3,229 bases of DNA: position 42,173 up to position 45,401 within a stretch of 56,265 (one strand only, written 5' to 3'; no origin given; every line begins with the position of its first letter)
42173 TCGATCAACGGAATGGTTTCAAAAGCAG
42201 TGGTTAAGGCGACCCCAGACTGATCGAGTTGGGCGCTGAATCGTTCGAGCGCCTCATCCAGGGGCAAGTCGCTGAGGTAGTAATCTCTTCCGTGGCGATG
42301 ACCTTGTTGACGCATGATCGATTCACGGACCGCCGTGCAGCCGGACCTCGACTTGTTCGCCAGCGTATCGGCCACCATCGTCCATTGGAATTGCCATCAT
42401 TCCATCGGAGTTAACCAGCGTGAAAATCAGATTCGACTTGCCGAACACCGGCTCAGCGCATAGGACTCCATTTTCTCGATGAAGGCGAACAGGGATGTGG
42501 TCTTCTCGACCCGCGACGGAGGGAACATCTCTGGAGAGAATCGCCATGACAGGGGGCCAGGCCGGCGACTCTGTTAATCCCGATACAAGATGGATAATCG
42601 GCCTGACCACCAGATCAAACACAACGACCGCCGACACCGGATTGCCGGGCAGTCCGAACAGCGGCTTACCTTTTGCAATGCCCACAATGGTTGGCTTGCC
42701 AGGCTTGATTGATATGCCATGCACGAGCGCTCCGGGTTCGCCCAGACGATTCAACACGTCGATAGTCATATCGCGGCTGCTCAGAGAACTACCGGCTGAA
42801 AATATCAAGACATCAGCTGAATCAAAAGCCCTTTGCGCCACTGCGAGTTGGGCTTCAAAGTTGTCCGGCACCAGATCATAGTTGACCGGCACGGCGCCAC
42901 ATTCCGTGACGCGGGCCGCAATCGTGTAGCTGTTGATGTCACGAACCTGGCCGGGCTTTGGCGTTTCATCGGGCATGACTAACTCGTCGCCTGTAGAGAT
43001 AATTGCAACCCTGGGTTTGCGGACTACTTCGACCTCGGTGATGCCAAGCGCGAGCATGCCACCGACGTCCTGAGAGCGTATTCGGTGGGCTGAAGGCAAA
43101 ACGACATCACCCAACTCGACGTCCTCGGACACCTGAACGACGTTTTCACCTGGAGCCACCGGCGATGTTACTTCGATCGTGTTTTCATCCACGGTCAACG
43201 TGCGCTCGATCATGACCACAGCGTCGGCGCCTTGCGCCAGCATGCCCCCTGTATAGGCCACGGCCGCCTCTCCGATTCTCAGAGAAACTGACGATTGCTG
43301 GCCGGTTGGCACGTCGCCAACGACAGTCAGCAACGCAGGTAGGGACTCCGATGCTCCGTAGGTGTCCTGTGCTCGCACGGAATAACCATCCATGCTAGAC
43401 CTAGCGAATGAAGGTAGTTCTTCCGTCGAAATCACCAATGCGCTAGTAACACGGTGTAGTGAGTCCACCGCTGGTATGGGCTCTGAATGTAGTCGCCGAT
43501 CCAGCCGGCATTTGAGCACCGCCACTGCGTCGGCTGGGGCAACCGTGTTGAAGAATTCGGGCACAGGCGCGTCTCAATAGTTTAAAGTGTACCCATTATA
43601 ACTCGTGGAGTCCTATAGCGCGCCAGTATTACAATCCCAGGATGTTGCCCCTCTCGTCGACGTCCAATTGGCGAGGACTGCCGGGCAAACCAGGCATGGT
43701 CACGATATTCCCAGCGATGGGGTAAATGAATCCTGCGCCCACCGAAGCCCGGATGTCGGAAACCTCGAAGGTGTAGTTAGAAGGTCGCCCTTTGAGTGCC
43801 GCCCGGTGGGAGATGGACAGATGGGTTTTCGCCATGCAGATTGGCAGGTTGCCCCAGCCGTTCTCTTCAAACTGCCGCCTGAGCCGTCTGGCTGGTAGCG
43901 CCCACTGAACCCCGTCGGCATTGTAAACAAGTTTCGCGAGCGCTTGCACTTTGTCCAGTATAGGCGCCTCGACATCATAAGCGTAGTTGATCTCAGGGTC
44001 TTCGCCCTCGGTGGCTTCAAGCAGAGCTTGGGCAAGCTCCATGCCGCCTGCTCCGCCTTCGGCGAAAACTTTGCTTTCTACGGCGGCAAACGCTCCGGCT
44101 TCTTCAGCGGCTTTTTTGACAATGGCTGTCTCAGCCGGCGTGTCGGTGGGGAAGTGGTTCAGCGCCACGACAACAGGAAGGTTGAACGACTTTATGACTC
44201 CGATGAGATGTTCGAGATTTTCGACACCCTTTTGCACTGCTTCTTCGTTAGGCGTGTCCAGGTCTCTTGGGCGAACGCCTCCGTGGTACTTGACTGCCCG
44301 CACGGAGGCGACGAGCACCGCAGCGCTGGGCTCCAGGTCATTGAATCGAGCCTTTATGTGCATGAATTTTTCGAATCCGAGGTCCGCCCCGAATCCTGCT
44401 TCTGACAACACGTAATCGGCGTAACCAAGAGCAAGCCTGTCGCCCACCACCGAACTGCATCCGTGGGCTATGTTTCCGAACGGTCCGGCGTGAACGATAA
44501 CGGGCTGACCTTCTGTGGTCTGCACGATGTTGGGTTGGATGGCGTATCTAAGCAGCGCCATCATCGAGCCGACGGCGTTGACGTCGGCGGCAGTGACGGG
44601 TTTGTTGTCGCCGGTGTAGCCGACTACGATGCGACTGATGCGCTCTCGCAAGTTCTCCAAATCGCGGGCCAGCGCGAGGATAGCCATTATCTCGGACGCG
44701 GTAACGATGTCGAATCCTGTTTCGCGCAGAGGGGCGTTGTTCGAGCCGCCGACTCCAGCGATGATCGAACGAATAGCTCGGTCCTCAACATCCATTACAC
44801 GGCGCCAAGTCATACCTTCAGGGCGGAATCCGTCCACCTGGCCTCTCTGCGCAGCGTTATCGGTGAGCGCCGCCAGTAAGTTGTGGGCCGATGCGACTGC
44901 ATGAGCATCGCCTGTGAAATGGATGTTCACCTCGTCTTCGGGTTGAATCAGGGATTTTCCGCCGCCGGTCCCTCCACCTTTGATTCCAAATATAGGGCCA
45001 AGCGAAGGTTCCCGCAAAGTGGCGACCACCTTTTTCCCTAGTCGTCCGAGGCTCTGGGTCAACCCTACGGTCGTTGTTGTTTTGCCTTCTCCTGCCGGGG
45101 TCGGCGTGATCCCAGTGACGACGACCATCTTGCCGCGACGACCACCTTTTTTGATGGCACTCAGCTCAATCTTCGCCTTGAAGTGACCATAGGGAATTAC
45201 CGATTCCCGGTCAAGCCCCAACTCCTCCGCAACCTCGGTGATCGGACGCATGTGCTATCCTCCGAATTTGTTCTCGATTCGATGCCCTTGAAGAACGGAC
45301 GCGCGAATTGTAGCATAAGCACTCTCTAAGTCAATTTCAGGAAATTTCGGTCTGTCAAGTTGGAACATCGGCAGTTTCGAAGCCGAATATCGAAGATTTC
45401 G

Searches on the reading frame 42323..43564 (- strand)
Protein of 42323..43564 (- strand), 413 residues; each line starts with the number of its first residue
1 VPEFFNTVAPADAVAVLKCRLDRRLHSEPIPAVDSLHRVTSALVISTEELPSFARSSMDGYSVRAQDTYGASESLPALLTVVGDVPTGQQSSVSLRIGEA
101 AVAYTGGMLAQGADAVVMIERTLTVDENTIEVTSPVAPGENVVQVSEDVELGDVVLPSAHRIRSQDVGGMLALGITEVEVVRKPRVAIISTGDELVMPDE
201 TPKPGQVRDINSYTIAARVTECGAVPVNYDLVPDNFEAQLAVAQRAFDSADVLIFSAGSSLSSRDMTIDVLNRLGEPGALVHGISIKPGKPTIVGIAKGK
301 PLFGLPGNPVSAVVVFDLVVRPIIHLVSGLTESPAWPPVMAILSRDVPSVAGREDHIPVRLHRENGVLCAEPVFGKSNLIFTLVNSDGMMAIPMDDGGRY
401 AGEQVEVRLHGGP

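Call 4: search_protein_families(library=pfam, proteins=[window:42323-43564:-])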
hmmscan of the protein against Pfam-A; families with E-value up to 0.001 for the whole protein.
window:42323-43564:- (413 aa): 3 families
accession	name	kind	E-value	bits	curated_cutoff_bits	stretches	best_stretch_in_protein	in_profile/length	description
PF03453.22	MoeA_N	-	8.9e-33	113.7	30.8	1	25-174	18-160/160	MoeA N-terminal region (domain I and II)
PF00994.29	MoCF_biosynth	-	5e-29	101.3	26.6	1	187-324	1-142/144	Probable molybdopterin binding domain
PF03454.20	MoeA_C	-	3.6e-13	50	22.1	1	341-407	2-69/72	MoeA C-terminal region (domain IV)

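Call 5: search_protein_families(library=ncbifam, proteins=[window:42323-43564:-])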
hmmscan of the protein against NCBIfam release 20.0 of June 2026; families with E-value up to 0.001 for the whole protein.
window:42323-43564:- (413 aa): 9 families
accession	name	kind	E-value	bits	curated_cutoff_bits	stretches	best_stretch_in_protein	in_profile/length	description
NF011068.0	PRK14498.1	equivalog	2e-122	409.4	534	1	3-409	5-409/647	molybdopterin biosynthesis protein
NF045515.2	Glp_gephyrin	equivalog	8.7e-79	265.1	475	1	33-407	25-400/403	molybdotransferase-like divisome protein Glp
NF007960.1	PRK10680.1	equivalog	1.3e-71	241.6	440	1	20-408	13-399/401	molybdopterin molybdotransferase MoeA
NF011067.0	PRK14497.1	equivalog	3.4e-68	230.5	536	1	10-409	13-403/546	putative molybdopterin biosynthesis protein MoeA/unknown domain fusion protein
NF050098.1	MoeA_actino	exception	3.1e-67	227.1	560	1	27-408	19-398/400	molybdopterin molybdotransferase MoeA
NF011060.0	PRK14491.1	equivalog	1.3e-59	202.2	532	1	26-406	218-590/598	bifunctional molybdopterin-guanine dinucleotide biosynthesis adaptor protein MobB/molybdopterin molybdotransferase MoeA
TIGR00177.1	molyb_syn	domain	2.3e-29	102.2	85.35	1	183-322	1-148/148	molybdenum cofactor synthesis domain-containing protein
TIGR00200.1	cinA_nterm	subfamily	0.00038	19.3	243.15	1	186-269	4-80/414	CinA family nicotinamide mononucleotide deamidase-related protein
NF002947.1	PRK03604.1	equivalog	0.00078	18.8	285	0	203-275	158-231/301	bifunctional molybdenum cofactor biosynthesis protein MoaC/MoaB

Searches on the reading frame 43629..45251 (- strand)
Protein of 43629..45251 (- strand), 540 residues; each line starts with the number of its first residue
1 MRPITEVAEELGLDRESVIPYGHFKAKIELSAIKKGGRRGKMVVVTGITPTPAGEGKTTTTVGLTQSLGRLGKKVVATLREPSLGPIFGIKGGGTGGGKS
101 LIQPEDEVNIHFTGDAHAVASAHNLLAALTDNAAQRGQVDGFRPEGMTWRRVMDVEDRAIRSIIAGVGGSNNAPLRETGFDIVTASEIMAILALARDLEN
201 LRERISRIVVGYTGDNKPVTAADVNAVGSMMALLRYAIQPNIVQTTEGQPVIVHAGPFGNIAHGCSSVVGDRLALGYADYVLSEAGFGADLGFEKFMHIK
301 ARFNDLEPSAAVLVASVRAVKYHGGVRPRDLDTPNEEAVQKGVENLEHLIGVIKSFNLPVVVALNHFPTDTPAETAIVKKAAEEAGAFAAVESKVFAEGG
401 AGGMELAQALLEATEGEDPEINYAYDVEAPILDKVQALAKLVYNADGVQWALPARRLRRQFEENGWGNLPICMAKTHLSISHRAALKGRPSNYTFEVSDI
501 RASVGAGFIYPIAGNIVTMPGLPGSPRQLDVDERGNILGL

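Call 4: search_protein_families(library=pfam, proteins=[window:43629-45251:-])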
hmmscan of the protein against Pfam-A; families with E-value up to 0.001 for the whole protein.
window:43629-45251:- (540 aa): 1 family
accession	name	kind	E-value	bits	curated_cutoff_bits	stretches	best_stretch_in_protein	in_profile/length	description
PF01268.25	FTHFS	-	4.6e-219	728.7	27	1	1-540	12-555/556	Formate--tetrahydrofolate ligase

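Call 5: search_protein_families(library=ncbifam, proteins=[window:43629-45251:-])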
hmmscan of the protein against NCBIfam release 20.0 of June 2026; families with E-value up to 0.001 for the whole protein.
window:43629-45251:- (540 aa): 3 families
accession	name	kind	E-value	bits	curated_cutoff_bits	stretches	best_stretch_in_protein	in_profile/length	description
NF010030.0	PRK13505.1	equivalog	1.6e-209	696.9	652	1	1-540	14-556/557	formate--tetrahydrofolate ligase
NF010031.0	PRK13506.1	equivalog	2.3e-177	590.9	800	1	2-540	14-577/578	formate--tetrahydrofolate ligase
NF010032.0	PRK13507.1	equivalog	2e-154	514.9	938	1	1-537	21-583/587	formate--tetrahydrofolate ligase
